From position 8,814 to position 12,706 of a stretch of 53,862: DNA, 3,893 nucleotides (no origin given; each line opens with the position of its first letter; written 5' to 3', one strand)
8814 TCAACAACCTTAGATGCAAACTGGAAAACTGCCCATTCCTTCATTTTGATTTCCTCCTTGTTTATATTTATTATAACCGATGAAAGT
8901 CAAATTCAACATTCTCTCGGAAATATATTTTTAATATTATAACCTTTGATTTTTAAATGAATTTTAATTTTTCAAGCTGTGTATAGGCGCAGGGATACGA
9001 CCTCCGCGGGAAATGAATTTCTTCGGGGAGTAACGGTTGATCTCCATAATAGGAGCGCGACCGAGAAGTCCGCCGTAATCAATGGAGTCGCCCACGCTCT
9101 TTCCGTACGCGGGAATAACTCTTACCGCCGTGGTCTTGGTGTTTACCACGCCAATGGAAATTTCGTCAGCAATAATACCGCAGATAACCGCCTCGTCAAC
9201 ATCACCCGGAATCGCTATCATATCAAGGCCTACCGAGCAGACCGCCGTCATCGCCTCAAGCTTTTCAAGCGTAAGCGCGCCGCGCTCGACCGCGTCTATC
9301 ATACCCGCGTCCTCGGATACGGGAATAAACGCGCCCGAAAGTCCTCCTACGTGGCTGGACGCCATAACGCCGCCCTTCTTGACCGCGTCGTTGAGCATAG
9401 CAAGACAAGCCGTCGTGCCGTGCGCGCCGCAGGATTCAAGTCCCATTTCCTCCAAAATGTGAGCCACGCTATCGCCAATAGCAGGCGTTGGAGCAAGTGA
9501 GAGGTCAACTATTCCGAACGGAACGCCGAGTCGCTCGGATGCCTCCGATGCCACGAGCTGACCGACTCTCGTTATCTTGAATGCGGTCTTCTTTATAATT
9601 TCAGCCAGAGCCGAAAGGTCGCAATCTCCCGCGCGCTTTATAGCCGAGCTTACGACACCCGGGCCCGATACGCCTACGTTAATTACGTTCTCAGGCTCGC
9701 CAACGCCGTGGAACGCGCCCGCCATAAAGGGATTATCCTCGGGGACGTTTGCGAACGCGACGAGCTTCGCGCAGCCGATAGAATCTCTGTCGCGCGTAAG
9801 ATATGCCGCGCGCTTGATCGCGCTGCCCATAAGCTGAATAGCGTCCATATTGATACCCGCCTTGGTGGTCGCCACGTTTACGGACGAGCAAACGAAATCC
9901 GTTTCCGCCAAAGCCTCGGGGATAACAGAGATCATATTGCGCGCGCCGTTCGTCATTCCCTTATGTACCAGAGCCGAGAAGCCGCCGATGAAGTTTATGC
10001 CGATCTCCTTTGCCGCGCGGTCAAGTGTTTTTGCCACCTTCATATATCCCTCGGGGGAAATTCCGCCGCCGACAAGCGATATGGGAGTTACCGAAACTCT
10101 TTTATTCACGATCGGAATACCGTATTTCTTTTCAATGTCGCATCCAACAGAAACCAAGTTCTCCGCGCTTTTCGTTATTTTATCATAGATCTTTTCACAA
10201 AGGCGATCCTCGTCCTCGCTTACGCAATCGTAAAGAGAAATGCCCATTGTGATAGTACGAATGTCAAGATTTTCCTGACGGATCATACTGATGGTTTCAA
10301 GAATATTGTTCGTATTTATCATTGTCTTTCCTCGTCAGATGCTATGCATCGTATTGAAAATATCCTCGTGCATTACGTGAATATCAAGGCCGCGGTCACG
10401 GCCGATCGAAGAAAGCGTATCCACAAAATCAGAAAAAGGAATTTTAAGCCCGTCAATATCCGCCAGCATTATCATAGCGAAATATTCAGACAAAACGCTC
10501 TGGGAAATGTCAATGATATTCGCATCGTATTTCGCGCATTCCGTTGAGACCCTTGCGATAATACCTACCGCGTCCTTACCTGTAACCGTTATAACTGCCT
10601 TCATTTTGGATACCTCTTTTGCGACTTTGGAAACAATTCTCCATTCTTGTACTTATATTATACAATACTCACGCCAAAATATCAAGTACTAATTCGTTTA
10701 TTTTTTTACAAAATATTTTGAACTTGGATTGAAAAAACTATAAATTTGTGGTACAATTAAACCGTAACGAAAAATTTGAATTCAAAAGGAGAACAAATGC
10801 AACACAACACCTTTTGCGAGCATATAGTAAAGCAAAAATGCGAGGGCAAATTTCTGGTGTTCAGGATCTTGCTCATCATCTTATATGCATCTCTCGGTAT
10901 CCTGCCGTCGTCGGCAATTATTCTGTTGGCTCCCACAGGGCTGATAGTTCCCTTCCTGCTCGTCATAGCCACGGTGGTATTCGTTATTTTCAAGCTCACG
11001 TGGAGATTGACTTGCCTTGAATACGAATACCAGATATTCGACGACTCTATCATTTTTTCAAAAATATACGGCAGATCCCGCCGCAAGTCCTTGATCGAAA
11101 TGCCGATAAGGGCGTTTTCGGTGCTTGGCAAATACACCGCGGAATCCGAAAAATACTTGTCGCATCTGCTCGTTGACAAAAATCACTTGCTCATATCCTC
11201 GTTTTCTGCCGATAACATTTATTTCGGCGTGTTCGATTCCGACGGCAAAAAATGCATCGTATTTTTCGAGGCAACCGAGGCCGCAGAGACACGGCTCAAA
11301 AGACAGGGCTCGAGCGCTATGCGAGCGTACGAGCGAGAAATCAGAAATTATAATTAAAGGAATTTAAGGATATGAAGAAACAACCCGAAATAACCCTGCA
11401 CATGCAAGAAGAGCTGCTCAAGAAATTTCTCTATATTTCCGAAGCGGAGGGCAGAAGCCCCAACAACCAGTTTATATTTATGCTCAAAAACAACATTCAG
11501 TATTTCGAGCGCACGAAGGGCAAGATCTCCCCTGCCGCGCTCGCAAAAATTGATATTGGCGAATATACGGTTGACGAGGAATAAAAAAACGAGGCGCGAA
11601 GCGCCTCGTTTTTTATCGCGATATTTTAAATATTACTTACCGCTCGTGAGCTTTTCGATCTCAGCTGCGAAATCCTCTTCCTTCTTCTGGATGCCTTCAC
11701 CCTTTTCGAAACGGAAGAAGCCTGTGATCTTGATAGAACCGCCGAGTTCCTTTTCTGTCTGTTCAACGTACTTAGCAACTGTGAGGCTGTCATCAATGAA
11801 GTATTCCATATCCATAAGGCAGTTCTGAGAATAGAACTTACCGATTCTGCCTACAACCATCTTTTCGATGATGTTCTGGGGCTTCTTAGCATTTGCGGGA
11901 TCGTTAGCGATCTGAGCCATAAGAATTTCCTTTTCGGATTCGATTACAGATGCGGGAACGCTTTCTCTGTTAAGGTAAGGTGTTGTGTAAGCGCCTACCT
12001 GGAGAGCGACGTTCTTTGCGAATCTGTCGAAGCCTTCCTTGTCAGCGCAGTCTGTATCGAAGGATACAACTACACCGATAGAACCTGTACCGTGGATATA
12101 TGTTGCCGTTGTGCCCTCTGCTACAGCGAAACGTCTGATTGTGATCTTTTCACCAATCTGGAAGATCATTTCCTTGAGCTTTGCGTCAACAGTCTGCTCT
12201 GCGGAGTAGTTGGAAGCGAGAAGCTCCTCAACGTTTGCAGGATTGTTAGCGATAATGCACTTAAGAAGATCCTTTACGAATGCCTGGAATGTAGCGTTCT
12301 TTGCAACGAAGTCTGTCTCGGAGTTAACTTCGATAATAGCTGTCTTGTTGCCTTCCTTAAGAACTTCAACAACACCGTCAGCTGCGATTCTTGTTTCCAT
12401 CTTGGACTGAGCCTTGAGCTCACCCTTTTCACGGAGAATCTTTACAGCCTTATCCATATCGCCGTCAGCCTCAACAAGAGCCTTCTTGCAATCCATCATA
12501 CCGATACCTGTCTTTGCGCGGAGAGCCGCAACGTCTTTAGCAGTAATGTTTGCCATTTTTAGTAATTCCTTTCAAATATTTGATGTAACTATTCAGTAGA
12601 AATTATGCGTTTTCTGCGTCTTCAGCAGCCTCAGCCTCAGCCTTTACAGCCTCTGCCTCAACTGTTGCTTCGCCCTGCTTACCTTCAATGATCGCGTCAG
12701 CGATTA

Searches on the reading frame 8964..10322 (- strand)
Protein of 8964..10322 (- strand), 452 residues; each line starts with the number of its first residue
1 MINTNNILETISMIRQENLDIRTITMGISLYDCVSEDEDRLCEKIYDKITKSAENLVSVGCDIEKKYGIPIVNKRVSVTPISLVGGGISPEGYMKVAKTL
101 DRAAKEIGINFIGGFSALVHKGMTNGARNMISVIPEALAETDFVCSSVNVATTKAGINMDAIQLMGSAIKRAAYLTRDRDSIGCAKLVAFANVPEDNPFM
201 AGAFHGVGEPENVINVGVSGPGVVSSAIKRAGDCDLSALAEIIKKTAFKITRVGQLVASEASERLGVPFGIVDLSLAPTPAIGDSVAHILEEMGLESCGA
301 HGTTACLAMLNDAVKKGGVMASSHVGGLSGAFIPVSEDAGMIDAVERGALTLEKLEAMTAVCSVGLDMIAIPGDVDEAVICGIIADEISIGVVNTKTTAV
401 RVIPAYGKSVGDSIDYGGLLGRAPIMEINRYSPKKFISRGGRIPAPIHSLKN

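Call 32: search_protein_families(library=pfam, proteins=[window:8964-10322:-], max_evalue=0.001)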
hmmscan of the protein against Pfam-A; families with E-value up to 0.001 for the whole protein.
window:8964-10322:- (452 aa): 1 family
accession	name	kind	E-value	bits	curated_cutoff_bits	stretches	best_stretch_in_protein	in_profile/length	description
PF05167.17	DUF711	-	1.5e-195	650.3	25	1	13-422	2-412/413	Uncharacterised ACR (DUF711)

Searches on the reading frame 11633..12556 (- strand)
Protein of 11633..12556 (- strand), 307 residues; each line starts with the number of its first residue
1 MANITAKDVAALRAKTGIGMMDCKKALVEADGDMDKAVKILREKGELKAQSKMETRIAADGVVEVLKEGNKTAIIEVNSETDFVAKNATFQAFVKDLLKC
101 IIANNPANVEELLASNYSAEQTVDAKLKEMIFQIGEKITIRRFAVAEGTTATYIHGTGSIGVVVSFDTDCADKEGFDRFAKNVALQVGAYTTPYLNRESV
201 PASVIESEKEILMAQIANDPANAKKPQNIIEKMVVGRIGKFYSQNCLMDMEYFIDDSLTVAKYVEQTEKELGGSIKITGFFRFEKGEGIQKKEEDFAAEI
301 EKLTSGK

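Call 32: search_protein_families(library=pfam, proteins=[window:11633-12556:-], max_evalue=0.001)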
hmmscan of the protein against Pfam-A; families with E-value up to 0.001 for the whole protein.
window:11633-12556:- (307 aa): 2 families
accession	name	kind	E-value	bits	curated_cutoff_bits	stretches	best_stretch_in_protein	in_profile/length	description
PF00889.24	EF_TS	-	4.5e-62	209.7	27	1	73-287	2-204/204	Elongation factor TS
PF25025.1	EF-Ts_N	-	4.3e-06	27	33.2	1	8-44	16-53/60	Elongation factor Ts, mitochondrial, N-terminal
